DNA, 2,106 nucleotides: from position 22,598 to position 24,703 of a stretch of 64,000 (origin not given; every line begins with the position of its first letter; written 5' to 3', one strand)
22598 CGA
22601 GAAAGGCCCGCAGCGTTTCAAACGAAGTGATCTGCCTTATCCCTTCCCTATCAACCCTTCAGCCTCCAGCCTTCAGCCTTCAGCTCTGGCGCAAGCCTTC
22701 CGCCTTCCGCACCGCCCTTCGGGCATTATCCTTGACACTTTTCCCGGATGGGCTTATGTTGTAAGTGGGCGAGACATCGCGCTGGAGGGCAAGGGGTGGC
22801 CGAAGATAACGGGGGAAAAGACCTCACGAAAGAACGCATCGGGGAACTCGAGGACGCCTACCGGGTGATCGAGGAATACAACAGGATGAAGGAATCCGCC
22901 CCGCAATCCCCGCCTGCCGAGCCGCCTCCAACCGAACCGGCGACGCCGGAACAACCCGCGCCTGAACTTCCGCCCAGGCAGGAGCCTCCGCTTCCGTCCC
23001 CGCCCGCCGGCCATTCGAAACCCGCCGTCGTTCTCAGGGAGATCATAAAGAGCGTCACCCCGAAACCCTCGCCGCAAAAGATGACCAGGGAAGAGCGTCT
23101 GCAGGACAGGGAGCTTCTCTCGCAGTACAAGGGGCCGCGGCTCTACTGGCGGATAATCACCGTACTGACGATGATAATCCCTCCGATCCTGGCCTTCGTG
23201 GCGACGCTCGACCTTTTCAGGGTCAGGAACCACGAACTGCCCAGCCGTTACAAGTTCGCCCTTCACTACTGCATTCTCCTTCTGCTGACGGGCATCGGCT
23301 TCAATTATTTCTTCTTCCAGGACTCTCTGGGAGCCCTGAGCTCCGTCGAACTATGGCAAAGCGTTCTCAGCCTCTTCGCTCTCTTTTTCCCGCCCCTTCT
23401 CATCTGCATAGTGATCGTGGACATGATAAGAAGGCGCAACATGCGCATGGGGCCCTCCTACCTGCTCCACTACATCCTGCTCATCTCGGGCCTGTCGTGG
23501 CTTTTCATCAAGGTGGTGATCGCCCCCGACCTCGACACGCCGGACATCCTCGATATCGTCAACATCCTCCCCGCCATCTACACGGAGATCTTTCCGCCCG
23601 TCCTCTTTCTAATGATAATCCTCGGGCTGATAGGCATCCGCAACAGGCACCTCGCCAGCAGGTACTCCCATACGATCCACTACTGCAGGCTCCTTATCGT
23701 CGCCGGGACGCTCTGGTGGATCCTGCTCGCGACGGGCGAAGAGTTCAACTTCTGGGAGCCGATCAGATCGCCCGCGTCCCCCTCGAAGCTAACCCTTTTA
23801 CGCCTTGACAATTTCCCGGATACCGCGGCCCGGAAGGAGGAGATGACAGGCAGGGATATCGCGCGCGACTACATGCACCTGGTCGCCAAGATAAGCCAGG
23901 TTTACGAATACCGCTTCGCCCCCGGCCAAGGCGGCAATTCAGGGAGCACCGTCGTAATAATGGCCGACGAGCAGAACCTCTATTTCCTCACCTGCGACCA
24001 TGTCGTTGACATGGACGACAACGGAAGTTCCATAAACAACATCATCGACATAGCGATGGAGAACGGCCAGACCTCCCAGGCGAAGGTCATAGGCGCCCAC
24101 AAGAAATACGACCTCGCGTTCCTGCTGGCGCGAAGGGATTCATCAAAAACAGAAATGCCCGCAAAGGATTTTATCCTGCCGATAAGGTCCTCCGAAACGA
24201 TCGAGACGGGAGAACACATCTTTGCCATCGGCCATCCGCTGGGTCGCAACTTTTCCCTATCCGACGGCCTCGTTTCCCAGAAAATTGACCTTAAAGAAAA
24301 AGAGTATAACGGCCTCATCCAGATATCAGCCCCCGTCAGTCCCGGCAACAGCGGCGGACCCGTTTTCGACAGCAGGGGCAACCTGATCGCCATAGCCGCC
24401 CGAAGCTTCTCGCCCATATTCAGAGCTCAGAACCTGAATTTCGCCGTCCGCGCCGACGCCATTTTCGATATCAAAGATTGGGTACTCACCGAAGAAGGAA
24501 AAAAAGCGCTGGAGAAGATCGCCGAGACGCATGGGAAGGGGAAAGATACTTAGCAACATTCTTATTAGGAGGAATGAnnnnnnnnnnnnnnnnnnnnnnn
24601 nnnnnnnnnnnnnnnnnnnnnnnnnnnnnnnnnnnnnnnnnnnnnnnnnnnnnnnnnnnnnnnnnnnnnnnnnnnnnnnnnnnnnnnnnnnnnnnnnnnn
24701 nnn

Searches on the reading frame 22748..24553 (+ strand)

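Call 3: search_protein_families(library=pfam, proteins=[window:22748-24553:+], max_evalue=1)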
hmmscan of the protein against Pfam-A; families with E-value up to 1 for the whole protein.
window:22748-24553:+ (601 aa): 2 families
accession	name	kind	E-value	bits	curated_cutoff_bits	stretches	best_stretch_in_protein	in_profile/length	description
PF13365.12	Trypsin_2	-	2.4e-25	90.4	27.6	1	399-549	1-144/144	Trypsin-like peptidase domain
PF00089.32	Trypsin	-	0.0011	19.3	20.6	1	410-553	35-198/220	Trypsin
